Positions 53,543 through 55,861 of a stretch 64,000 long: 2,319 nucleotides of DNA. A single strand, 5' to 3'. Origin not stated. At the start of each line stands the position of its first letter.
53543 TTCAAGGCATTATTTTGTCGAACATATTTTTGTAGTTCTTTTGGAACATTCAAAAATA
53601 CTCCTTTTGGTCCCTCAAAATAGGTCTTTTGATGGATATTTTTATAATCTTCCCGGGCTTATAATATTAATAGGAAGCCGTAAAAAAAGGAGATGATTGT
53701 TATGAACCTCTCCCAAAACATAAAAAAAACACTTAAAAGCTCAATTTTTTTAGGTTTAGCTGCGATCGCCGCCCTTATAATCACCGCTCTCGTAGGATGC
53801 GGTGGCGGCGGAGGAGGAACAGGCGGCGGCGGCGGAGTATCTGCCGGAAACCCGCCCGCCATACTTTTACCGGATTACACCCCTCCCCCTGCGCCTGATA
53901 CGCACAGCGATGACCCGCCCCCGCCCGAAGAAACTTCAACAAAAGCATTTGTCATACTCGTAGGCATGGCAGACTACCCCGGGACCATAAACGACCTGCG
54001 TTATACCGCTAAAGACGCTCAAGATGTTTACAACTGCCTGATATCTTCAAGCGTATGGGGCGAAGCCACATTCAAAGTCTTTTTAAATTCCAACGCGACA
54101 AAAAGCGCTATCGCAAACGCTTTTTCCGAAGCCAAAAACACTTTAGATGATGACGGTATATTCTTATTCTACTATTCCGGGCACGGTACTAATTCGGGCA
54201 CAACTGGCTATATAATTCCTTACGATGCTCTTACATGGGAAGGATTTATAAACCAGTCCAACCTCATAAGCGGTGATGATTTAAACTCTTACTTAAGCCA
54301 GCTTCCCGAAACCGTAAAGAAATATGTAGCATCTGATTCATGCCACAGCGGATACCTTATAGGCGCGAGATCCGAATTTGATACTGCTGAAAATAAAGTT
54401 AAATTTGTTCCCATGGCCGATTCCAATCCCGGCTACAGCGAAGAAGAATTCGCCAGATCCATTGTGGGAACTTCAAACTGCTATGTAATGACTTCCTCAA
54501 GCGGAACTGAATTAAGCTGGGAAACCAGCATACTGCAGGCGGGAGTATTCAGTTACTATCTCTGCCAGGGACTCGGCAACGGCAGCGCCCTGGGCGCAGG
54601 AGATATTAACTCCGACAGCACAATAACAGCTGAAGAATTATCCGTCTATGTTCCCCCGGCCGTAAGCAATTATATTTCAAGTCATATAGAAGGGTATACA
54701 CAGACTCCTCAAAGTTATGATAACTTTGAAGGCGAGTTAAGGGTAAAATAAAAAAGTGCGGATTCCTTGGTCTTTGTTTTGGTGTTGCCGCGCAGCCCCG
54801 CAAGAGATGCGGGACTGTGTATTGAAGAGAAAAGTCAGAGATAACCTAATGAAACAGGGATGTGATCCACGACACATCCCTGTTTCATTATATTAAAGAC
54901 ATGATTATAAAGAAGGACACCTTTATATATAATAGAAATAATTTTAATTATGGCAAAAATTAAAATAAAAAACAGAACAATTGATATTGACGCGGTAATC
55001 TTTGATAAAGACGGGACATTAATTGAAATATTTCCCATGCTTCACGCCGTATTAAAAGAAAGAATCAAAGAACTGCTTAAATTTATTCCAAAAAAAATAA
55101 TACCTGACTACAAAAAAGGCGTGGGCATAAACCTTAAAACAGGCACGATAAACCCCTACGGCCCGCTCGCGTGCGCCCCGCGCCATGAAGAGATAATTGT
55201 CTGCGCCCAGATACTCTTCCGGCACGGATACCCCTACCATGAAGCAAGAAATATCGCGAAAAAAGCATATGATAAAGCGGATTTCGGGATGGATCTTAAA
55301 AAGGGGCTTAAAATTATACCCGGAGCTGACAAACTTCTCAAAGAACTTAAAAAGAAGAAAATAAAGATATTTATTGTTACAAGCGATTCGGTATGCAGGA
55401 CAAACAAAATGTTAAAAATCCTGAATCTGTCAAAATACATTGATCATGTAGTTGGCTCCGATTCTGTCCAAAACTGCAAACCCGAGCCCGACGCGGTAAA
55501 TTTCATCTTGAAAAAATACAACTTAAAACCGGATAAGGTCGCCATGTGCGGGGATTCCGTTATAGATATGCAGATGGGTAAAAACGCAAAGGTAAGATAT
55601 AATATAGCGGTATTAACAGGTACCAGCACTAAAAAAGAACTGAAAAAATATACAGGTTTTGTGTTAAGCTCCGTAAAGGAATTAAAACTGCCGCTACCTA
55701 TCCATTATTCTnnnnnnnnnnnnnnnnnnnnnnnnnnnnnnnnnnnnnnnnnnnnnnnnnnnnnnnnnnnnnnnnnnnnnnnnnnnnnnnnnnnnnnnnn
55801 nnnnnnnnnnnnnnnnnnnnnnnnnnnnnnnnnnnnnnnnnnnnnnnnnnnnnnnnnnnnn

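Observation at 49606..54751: Cluster of three paralogous caspase-like (C14) lipoproteins with poly-Gly tethers, including an internally duplicated double-domain member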

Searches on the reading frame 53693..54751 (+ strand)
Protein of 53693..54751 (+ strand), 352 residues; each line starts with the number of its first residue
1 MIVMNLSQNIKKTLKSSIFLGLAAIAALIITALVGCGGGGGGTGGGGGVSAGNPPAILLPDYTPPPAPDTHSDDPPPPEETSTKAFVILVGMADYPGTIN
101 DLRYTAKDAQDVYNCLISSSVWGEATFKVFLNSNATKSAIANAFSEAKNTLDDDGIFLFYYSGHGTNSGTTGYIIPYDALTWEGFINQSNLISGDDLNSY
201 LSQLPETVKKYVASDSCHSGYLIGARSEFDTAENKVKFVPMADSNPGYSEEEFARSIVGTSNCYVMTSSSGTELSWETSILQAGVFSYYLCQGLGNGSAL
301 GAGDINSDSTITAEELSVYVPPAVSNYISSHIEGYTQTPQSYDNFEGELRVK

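Call 3: search_protein_families(library=pfam, proteins=[window:53693-54751:+], max_evalue=1)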
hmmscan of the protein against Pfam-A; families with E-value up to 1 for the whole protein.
window:53693-54751:+ (352 aa): 2 families
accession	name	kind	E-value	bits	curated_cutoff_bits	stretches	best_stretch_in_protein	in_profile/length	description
PF00656.27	Peptidase_C14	-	2.4e-20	73.7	21.4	1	86-342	3-224/233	Caspase domain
PF19872.4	DUF6345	-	0.037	13.9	26.9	1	93-171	5-80/221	Family of unknown function (DUF6345)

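Call 4: search_protein_families(library=ncbifam, proteins=[window:53693-54751:+], max_evalue=1)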
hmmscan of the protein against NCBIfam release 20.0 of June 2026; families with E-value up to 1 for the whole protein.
window:53693-54751:+ (352 aa): 3 families
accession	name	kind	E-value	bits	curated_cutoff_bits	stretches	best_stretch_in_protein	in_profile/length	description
NF047832.1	caspase_w_EACC1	subfamily_domain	2e-14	53.6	140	1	87-311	3-195/211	caspase, EACC1-associated type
NF058595.1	invert_tail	domain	0.011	16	37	1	15-52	52-89/113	lipo-invert putative C-terminal anchoring domain-containing protein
NF033865.1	fusolisin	equivalog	0.011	13.9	999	1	11-75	3-61/1006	fusolisin family autotransporter serine protease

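Call 13: search_solved_structures(query=window:53693-54748:+, max_evalue=1, show_alignments=2)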
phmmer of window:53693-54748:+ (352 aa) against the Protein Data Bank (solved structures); distinct sequences matched with E-value up to 1: 41.
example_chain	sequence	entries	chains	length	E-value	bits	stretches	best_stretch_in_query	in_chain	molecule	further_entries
6w8s_A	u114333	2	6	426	8.8e-12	47.8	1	87-229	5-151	Metacaspase-4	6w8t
6w8r_A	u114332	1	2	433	1.6e-10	43.7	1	87-229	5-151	Metacaspase-4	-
3bij_A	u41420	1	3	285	8.4e-06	28.2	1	102-223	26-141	Uncharacterized protein GSU0716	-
8a53_A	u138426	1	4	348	1.4e-05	27.5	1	84-228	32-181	Metacaspase-9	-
9n3d_A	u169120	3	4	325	3.7e-05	26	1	84-228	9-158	Metacaspase-9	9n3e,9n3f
4f6o_A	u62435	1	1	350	0.0013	20.9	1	63-225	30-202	Metacaspase-1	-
4afr_A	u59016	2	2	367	0.0037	19.5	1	155-223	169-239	METACASPASE | METACASPASE MCA2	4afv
4afp_A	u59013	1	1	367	0.0095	18.1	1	155-223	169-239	METACASPASE MCA2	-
4af8_A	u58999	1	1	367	0.0096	18.1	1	155-223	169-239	METACASPASE MCA2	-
6w05_L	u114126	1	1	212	0.019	17.2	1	267-322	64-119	Fab356 light chain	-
8dz4_L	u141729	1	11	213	0.019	17.1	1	267-322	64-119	356 Fab light chain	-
4f6p_A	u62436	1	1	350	0.022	16.9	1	63-225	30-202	Metacaspase-1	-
6vfq_A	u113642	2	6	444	0.041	16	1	24-56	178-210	Protocadherin-10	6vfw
6vg4_A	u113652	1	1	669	0.1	14.7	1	24-56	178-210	Protocadherin-10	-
3v4o_A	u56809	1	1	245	0.16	14.1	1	121-179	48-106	Mucosa-associated lymphoid tissue lymphoma translocation protein 1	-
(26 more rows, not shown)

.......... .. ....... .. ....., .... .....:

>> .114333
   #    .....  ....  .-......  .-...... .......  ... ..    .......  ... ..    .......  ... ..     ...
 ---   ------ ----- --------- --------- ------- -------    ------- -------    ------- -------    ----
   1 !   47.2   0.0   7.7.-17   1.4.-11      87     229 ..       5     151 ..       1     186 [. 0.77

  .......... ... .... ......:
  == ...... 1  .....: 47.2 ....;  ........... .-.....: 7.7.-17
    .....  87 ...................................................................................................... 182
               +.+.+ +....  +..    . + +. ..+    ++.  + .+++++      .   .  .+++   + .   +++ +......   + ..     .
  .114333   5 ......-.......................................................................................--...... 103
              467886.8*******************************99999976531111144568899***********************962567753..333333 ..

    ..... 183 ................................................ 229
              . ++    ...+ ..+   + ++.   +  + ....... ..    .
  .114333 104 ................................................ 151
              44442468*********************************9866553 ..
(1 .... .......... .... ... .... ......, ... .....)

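Call 15: find_homologous_proteins(query=window:53693-54748:+)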
Query window:53693-54748:+ (352 aa): 100 proteins with E <= 0.001 among 8000 candidates.
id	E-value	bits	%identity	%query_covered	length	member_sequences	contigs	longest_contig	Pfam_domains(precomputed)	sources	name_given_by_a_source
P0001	7.4e-231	783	100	99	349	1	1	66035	PF00656.28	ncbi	ncbi:MAG: caspase family protein [Armatimonadota bacterium]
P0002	5.6e-131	455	48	76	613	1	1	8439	PF00656.28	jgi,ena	-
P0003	5.1e-118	412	46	75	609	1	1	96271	PF00656.28,PF01650.24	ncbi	ncbi:MAG: caspase family protein [Armatimonadota bacterium]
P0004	4.2e-100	353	56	78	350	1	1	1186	PF00656.28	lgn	-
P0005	5.1e-99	350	49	99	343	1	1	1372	PF00656.28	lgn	-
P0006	1.2e-96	342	54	80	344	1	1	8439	PF00656.28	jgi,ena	-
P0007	2.8e-95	337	40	94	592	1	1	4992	PF00656.28,PF01650.24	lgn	-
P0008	1.2e-80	289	45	85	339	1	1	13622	PF00656.28,PF01650.24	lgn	-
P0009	2.5e-77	278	45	86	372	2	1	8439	PF00656.28,PF01650.24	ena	-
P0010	1.6e-76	276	44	85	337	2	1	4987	PF00656.28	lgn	-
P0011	1.2e-75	273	42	96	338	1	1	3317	PF00656.28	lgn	-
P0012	1.6e-68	249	45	75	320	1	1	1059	PF00656.28,PF01650.24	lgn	-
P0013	1.4e-40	157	36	76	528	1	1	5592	PF01833.31,PF00656.28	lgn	-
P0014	1.0e-37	148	36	79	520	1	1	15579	PF13715.13,PF02369.23,PF00656.28,PF20598.5,PF17802.8,PF13620.13,PF09430.17,PF22904.4,PF17210.10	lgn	-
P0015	3.3e-30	123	33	76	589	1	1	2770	PF01833.31,PF00656.28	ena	-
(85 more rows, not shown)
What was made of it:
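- Many distant relatives carry extracellular adhesion-type domains such as TIG, PKD, Big, PPC and the T9SS tail (call 15).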

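Call 20: find_encoding_contigs(protein=P0003, flank=10000, max_places=3)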
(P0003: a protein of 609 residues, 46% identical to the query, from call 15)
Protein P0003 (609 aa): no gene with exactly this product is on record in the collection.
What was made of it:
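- Tried and rejected: Contig look-up for P0003: not on record (call 20).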

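Call 21: find_encoding_contigs(protein=P0002, flank=10000, max_places=3)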
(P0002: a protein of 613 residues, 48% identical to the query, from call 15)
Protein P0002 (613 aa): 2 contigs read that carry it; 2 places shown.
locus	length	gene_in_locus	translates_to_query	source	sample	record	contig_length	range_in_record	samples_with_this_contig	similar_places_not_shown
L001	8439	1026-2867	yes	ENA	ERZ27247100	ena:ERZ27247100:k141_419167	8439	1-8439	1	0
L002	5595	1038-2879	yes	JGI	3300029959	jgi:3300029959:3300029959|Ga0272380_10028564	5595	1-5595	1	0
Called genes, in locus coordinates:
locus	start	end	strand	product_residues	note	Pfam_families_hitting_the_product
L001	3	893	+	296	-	?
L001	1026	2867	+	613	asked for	PF00656:Peptidase_C14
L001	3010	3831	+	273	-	-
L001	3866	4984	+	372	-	PF00656:Peptidase_C14, PF01650:Peptidase_C13 (faint)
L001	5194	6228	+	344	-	PF00656:Peptidase_C14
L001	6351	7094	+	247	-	PF00702:Hydrolase, PF08282:Hydrolase_3 (faint), PF12710:HAD (weak), PF13344:Hydrolase_6 (faint), PF13419:HAD_2, PF13242:Hydrolase_like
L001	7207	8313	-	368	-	PF10282:Lactonase (faint), PF02239:Cytochrom_D1 (faint)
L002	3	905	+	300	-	?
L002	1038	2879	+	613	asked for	PF00656:Peptidase_C14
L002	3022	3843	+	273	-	-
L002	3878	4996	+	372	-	PF00656:Peptidase_C14, PF01650:Peptidase_C13 (faint)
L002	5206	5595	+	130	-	?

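Call 30: find_related_loci(query=A2, collection=genome_contigs, flank=10000)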
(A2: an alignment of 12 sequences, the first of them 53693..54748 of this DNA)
Query A2 (352 aa) in genome_contigs; peptide patterns used: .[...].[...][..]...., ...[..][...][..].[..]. (x = any residue, [..] = any of these).
598 stretches matched a pattern (row limit reached: there are more); 423 encode a relative of the query (tblastn E <= 1e-3); the best 80 are kept; 80 distinct loci.
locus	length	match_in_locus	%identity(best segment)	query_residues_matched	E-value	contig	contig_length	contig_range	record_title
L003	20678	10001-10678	33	77-348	8e-31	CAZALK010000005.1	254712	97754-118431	MAG TPA_asm: uncultured archaeon isolate binchicken_co136_26 genome assembly, contig: NODE_10_length_254712_cov_230.5113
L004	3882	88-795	32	86-327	2e-28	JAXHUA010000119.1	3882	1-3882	MAG: Chloroflexota bacterium isolate MAG39_tar_biofilm MAG39_119, whole genome shotgun sequence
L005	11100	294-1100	31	77-351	4e-28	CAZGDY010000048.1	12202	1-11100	MAG TPA_asm: uncultured Clostridia bacterium isolate SRP068000_co4_467 genome assembly, contig: NODE_7393_length_12202_c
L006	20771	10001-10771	32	67-351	2e-23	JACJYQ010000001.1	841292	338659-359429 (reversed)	MAG: Lewinellaceae bacterium isolate HK-STAS-BACT-42 HK-STAS-BACT-42_1, whole genome shotgun sequence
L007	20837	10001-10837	30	78-345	8e-23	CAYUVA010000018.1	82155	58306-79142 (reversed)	MAG TPA_asm: uncultured bacterium isolate SRP338002_co1_41 genome assembly, contig: NODE_280_length_82155_cov_10.322205,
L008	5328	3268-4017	29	88-344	5e-22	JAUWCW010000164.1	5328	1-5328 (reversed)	MAG: Candidatus Rokuibacteriota bacterium isolate CSMAG_2148 CSMAG_2148_k141_3053746_length_5328_cov_5.7228, whole genom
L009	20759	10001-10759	28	79-330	2e-21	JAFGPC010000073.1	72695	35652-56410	MAG: Sedimentisphaerales bacterium isolate Zod_Metabat.67 k87_4467060, whole genome shotgun sequence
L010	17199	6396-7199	32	88-342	9e-20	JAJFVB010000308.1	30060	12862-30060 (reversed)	MAG: Desulfobacteraceae bacterium isolate bin.609 k141_2939779, whole genome shotgun sequence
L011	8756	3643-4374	29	79-320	3e-19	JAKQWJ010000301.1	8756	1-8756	MAG: Spirochaetota bacterium isolate USST_metabat.101_sub k141_1835056, whole genome shotgun sequence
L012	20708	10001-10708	27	87-346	3e-19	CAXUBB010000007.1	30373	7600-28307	MAG TPA_asm: uncultured Bryobacteraceae bacterium isolate public_SRR14722098_metawrap_bin.3 genome assembly, contig: pub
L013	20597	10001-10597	31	84-320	5e-19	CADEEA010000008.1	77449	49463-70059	MAG: uncultured Alphaproteobacteria bacterium isolate Alphaproteobacteria sp. RBC057 genome assembly, contig: MAG057_8,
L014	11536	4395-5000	30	81-320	1e-18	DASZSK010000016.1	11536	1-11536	MAG TPA_asm: Caulobacterales bacterium isolate SMAG_U6048 k141_712699, whole genome shotgun sequence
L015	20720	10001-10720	26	86-342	2e-18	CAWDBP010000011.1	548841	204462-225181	MAG: uncultured Bacteroidales bacterium isolate MFD01689.bin.1.120 genome assembly, contig: contig_37722, whole genome s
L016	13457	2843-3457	30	78-320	2e-17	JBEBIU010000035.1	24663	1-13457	MAG: Terricaulis sp. isolate SF1_1 NODE_919_length_24663_cov_4.239985, whole genome shotgun sequence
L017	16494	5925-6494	30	131-340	2e-17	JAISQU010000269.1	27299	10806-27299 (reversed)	MAG: Spirochaetales bacterium isolate Kf353_bin16 k119_1843922, whole genome shotgun sequence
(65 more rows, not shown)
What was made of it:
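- Tried and rejected: Absence of close relatives cannot be concluded (call 30).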

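Call 67: search_solved_structures(query=A2, max_evalue=0.001, show_alignments=5)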
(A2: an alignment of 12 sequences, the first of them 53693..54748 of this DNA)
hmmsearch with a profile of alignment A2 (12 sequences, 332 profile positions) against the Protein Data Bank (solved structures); distinct sequences matched with E-value up to 0.001: 8.
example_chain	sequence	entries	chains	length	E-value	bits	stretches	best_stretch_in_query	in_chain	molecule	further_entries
6w8s_A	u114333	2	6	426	3.7e-12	49.2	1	72-219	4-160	Metacaspase-4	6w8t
8a53_A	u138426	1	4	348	1e-11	47.8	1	59-210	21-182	Metacaspase-9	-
9n3d_A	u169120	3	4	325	4.8e-11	45.6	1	70-210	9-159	Metacaspase-9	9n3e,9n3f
6w8r_A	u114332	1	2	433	2.1e-10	43.5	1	72-219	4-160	Metacaspase-4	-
3bij_A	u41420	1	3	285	2e-09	40.2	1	92-208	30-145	Uncharacterized protein GSU0716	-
4f6o_A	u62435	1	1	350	2.7e-06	30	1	45-207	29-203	Metacaspase-1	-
7qp0_A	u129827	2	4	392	1e-05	28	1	55-211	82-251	Metacaspase-1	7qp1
4f6p_A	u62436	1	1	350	0.00013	24.5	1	45-205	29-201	Metacaspase-1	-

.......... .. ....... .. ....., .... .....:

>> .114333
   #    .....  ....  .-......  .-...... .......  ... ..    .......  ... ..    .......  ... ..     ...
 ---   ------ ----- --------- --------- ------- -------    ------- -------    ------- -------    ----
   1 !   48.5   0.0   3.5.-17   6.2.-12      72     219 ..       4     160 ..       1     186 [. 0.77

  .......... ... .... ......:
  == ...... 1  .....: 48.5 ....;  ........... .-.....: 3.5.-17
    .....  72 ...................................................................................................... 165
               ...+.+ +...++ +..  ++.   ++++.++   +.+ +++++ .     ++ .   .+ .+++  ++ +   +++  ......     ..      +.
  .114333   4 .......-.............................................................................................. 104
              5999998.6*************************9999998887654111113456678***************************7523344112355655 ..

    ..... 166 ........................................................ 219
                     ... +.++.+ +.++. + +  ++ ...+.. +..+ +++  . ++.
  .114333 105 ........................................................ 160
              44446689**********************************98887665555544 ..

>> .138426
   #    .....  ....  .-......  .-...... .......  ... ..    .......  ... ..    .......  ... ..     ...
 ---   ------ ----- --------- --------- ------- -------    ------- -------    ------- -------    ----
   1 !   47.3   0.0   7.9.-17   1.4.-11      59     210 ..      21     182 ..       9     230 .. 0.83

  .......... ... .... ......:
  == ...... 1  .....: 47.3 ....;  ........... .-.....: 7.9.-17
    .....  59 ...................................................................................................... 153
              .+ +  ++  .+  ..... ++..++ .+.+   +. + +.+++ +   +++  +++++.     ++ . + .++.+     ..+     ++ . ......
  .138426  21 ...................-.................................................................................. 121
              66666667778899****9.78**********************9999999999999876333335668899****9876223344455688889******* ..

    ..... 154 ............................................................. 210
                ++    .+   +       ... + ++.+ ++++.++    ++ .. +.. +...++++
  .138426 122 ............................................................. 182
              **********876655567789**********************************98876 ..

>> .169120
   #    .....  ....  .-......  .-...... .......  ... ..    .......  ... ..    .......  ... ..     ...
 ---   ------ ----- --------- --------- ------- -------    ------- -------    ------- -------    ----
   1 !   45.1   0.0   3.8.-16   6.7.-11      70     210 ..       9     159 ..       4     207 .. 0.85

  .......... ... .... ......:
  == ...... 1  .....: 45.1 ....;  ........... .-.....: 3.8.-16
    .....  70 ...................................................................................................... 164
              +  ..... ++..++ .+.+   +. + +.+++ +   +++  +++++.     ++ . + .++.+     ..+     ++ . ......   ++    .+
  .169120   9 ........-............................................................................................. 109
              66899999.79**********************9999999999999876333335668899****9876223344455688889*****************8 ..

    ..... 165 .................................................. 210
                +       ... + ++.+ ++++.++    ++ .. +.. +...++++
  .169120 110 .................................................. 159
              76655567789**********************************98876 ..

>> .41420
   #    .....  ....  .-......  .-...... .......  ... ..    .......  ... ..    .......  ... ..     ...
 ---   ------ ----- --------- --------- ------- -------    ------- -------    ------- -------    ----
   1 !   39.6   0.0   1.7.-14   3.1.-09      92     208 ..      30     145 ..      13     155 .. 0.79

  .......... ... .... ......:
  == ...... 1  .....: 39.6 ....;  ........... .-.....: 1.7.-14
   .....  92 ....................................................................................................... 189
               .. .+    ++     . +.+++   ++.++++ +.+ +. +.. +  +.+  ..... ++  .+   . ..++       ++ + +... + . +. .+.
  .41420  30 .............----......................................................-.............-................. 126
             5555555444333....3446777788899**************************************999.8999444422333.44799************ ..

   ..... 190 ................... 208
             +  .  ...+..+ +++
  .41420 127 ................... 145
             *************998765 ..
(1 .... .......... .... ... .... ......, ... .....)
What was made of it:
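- His, Cys and the alpha1 Asp are aligned residue by residue with AtMC4 and AtMC9 (calls 13, 67).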

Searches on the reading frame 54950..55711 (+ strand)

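Call 44: search_protein_families(library=pfam, proteins=[window:54950-55711:+], max_evalue=0.1)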
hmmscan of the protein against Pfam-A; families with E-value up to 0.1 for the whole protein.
window:54950-55711:+ (254 aa): 10 families
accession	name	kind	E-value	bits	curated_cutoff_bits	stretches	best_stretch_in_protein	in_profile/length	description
PF00702.32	Hydrolase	-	1.1e-29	104.7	26.4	1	13-213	1-190/191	haloacid dehalogenase-like hydrolase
PF13419.12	HAD_2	-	2.2e-28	100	23.8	1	16-217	1-175/178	Haloacid dehalogenase-like hydrolase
PF13242.12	Hydrolase_like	-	4.1e-09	36.7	22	1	177-244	4-74/75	HAD-hyrolase-like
PF08282.18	Hydrolase_3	-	3.5e-06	27.4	20.9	1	182-230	191-237/255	haloacid dehalogenase-like hydrolase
PF13344.12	Hydrolase_6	-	8.7e-05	22.9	27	1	116-158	9-51/101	Haloacid dehalogenase-like hydrolase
PF12710.13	HAD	-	0.00053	20.9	27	1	98-210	56-188/189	haloacid dehalogenase-like hydrolase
PF03767.20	Acid_phosphat_B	-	0.0023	17.9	27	1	94-146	92-145/230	HAD superfamily, subfamily IIIB (Acid phosphatase)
PF05116.19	S6PP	-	0.054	13.5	20.3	0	181-213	168-199/247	Sucrose-6F-phosphate phosphohydrolase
PF21141.3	T6PP_C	-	0.07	12.8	26.7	0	159-227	168-239/267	Trehalose-6-phosphate phosphatase, C-terminal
PF04630.18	Phage_TTP_1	-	0.079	12.7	22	1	143-242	34-135/199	Phage tail tube protein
